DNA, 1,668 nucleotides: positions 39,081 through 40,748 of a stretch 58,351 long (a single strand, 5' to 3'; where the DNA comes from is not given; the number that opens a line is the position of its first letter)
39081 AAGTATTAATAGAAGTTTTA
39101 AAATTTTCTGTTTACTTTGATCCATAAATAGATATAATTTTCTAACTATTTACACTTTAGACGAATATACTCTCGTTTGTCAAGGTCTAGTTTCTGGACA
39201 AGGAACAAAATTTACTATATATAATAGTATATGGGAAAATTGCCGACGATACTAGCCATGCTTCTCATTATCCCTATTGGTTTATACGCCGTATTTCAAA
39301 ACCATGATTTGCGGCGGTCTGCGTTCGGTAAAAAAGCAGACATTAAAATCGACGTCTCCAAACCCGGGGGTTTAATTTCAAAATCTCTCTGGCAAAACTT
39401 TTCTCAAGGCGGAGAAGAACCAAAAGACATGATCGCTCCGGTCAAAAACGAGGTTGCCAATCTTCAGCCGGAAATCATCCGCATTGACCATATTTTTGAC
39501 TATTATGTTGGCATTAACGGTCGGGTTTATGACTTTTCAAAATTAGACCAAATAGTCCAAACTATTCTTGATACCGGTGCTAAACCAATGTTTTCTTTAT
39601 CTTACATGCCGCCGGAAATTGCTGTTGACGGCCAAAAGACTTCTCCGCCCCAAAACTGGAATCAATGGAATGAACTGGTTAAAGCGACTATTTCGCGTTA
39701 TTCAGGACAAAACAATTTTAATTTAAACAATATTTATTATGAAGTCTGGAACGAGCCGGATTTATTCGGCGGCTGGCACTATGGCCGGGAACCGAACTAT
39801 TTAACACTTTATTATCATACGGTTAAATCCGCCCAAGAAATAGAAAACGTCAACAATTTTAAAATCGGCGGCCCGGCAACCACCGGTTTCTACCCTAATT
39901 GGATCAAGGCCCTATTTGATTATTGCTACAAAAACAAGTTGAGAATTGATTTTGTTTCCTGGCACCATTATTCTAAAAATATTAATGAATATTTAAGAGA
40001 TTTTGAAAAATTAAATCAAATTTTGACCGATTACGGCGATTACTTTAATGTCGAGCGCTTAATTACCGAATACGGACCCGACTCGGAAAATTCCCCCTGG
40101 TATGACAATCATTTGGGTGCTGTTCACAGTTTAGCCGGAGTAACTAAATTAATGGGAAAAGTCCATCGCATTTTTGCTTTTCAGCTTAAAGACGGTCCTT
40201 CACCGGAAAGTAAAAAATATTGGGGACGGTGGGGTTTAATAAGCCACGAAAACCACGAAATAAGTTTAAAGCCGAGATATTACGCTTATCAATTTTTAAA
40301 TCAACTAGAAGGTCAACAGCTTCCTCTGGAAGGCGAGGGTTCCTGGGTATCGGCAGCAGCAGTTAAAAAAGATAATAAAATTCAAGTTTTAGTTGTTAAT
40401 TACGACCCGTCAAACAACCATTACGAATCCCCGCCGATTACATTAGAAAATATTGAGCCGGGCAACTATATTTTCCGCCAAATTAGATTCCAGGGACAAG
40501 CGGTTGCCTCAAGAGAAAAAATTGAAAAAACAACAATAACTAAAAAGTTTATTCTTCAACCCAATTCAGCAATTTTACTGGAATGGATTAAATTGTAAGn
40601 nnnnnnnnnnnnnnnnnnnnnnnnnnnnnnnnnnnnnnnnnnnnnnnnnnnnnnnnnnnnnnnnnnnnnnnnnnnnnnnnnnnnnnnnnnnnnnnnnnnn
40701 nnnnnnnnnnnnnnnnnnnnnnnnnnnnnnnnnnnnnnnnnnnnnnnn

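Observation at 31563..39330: Conserved N-terminal motif Q-x-Q-E-[TV]-R-[RK]-x-A-[AS] directly after the signal-anchor helix of otherwise unrelated proteins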

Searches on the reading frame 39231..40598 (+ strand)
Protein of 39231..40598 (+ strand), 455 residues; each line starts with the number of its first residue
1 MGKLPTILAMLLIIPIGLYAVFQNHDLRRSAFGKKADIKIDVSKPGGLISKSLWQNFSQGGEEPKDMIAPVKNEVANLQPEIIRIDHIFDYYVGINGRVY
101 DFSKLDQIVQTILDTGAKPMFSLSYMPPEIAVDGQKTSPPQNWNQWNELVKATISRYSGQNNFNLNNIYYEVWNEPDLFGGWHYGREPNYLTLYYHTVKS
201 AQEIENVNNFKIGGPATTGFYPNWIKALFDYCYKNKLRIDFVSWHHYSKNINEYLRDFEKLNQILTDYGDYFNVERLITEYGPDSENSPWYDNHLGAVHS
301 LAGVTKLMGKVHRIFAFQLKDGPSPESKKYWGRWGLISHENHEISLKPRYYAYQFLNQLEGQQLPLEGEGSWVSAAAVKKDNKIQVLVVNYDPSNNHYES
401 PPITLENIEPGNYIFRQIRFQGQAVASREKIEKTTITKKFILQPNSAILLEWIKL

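Call 5: search_protein_families(library=pfam, proteins=[window:39231-40598:+], max_evalue=0.01)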
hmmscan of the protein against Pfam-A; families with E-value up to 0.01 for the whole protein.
window:39231-40598:+ (455 aa): 2 families
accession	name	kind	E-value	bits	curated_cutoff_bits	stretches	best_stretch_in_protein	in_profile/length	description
PF01229.23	Glyco_hydro_39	-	1.1e-30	107.4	26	1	97-369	71-360/472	Glycosyl hydrolases family 39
PF11790.14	Glyco_hydro_cc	-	4.3e-06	26.9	21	1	172-293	71-184/237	Glycosyl hydrolase catalytic core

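Call 6: search_protein_families(library=ncbifam, proteins=[window:39231-40598:+], max_evalue=1)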
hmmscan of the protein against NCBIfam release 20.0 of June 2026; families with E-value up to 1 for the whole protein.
window:39231-40598:+ (455 aa): 1 family
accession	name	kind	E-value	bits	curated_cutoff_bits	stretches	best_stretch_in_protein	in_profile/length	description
NF051901.1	ArabsyFurArfAAgro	equivalog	0.05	12.5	625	1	197-267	194-263/502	arabinosylfuranosidase ArfA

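Call 33: find_homologous_proteins(query=window:39231-40598:+, max_evalue=1e-10)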
Query window:39231-40598:+ (455 aa): 2461 proteins with E <= 1e-10 among 5932 candidates; the best 120 are listed.
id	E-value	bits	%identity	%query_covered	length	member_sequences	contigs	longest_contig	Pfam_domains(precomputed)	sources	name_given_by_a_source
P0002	0.0e+0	1065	100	100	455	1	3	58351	PF11790.15,PF01229.23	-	-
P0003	4.3e-264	895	80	100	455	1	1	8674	PF11790.15,PF01229.23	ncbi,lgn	-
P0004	1.0e-258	877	79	100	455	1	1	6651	PF11790.15,PF01229.23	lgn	-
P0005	5.2e-252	855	76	100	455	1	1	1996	PF11790.15,PF01229.23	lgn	-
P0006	3.7e-248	842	77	100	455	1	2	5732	PF11790.15,PF01229.23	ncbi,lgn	-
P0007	1.8e-246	836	75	100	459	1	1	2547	PF11790.15,PF01229.23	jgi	-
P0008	1.0e-244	831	76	96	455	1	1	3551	PF11790.15,PF01229.23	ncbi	-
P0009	4.7e-238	809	73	100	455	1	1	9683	PF11790.15,PF01229.23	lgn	-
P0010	5.1e-237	805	71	100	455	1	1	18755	PF11790.15,PF01229.23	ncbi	-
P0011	1.6e-220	751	67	100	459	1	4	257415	PF11790.15,PF01229.23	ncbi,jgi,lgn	-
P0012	3.6e-220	750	71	96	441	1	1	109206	PF11790.15,PF01229.23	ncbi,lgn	-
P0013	1.9e-214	731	66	100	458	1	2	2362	PF11790.15,PF01229.23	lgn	-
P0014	1.1e-210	718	66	96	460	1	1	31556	PF01229.23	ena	-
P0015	3.1e-210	717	65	97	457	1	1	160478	PF11790.15,PF01229.23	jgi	-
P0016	8.2e-208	709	64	100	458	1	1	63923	PF11790.15,PF01229.23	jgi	jgi:xylan 1,4-beta-xylosidase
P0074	7.3e-143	495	48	94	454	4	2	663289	PF01229.23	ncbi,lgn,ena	ncbi:MAG: hypothetical protein AAB574_02900 [Patescibacteria group bacterium]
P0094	9.0e-141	488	52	94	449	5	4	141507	PF01229.23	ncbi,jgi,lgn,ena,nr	ncbi:MAG TPA: glycosyl hydrolase [Candidatus Woesebacteria bacterium]|nr:glycosyl hydrolase [Candida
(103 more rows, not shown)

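Call 61: predict_structure(alignment_id=A5)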
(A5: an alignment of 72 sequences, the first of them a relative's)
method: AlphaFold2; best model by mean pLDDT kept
length: 455 residues; sequences in the alignment: 72
mean_pLDDT: 92.5   pTM: 0.89
mean pLDDT of the five models: 92.5, 92.5, 91.5, 91.3, 90.5
residues with pLDDT >= 90: 370; 70-90: 68; 50-70: 9; < 50: 8
segments of 3 or more residues with pLDDT < 50: 24-31
pLDDT, mean of each block of 10 residues (from residue 1): 78 81 48 86 94 95 89 98 94 88 96 98 93 90 95 97 97 84 83 97 96 95 95 97 96 95 93 96 91 96 96 96 80 92 95 98 97 97 98 93 98 98 96 97 97 98
secondary structure, 60 per line:
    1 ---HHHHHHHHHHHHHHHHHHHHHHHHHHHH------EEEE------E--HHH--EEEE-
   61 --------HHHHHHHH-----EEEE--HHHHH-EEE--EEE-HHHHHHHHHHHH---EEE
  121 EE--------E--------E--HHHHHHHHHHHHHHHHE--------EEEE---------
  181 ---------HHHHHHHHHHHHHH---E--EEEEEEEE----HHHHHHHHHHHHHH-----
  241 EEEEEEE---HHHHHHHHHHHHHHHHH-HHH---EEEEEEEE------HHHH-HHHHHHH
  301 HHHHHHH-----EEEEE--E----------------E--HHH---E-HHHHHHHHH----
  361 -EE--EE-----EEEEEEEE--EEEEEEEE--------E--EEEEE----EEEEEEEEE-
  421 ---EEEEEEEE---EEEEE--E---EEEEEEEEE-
elements in order: H4-31 E38-41 E56-59 H69-76 E82-85 H88-92 E94-96 E99-101 H103-114 E118-122 H143-158 E168-171 H190-203 E210-217 H222-235 E241-247 H251-267 E275-282 H289-292 H294-307 E313-317 H348-356 E373-380 E383-390 E402-406 E411-419 E424-431 E435-439 E446-454
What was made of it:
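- AlphaFold continues the helix through the motif to the invariant Ala (call 61).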

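Call 67: find_encoding_contigs(protein=P0094, flank=10000, max_places=2)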
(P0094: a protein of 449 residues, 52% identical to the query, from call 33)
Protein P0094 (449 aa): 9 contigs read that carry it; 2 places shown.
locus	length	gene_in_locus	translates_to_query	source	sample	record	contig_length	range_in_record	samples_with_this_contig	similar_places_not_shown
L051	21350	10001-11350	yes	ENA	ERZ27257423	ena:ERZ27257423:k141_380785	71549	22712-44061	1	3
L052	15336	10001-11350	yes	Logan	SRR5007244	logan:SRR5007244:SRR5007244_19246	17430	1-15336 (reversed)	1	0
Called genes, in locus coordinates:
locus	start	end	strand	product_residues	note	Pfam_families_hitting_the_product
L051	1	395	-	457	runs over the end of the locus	PF00133:tRNA-synt_1 (faint), PF01921:tRNA-synt_1f (faint), PF01406:tRNA-synt_1e, PF09334:tRNA-synt_1g, PF23493:CysS_C (weak)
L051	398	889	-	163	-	-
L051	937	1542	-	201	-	PF21176:RecR_HhH, PF02132:RecR_ZnF (faint), PF01751:Toprim, PF13662:Toprim_4, PF21175:RecR_C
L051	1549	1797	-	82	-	-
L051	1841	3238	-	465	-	PF13177:DNA_pol3_delta2, PF00004:AAA, PF07728:AAA_5 (faint), PF20964:DnaX_C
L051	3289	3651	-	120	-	PF02130:YbeY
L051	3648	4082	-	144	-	PF09424:YqeY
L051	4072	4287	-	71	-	-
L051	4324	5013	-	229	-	PF16656:Pur_ac_phosph_N, PF00404:Dockerin_1 (weak)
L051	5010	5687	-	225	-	-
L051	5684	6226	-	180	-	-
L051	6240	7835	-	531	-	-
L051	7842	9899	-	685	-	-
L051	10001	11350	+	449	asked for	PF01229:Glyco_hydro_39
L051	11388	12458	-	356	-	PF02163:Peptidase_M50, PF00595:PDZ (weak), PF13180:PDZ_2, PF17820:PDZ_6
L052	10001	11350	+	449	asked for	PF01229:Glyco_hydro_39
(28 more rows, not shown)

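Call 68: find_encoding_contigs(protein=P0074, flank=10000, max_places=1)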
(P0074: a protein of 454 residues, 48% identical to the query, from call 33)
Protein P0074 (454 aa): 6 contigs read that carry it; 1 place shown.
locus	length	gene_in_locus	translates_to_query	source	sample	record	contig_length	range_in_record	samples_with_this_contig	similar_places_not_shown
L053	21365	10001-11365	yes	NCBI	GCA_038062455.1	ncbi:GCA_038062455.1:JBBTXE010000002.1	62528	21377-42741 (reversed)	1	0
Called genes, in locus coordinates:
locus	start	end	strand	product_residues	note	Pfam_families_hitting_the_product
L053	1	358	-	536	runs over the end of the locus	PF00535:Glycos_transf_2, PF10111:Glyco_tranf_2_2 (weak), PF13641:Glyco_tranf_2_3, PF03808:Glyco_tran_WecG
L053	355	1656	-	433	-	PF04932:Wzy_C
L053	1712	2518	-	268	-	-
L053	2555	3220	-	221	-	PF13578:Methyltransf_24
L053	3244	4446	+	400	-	PF00278:Orn_DAP_Arg_deC (weak), PF02784:Orn_Arg_deC_N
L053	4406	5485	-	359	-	PF07478:Dala_Dala_lig_C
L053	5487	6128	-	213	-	PF00300:His_Phos_1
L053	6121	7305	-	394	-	PF00113:Enolase_C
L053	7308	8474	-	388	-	PF13205:Big_5 (faint), PF00246:Peptidase_M14, PF10994:DUF2817 (weak)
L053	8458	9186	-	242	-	PF00005:ABC_tran, PF13304:AAA_21 (faint)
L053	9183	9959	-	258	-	PF01061:ABC2_membrane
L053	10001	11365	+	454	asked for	PF01229:Glyco_hydro_39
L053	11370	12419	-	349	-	PF02163:Peptidase_M50, PF13180:PDZ_2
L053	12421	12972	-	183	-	PF01765:RRF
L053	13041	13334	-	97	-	PF01541:GIY-YIG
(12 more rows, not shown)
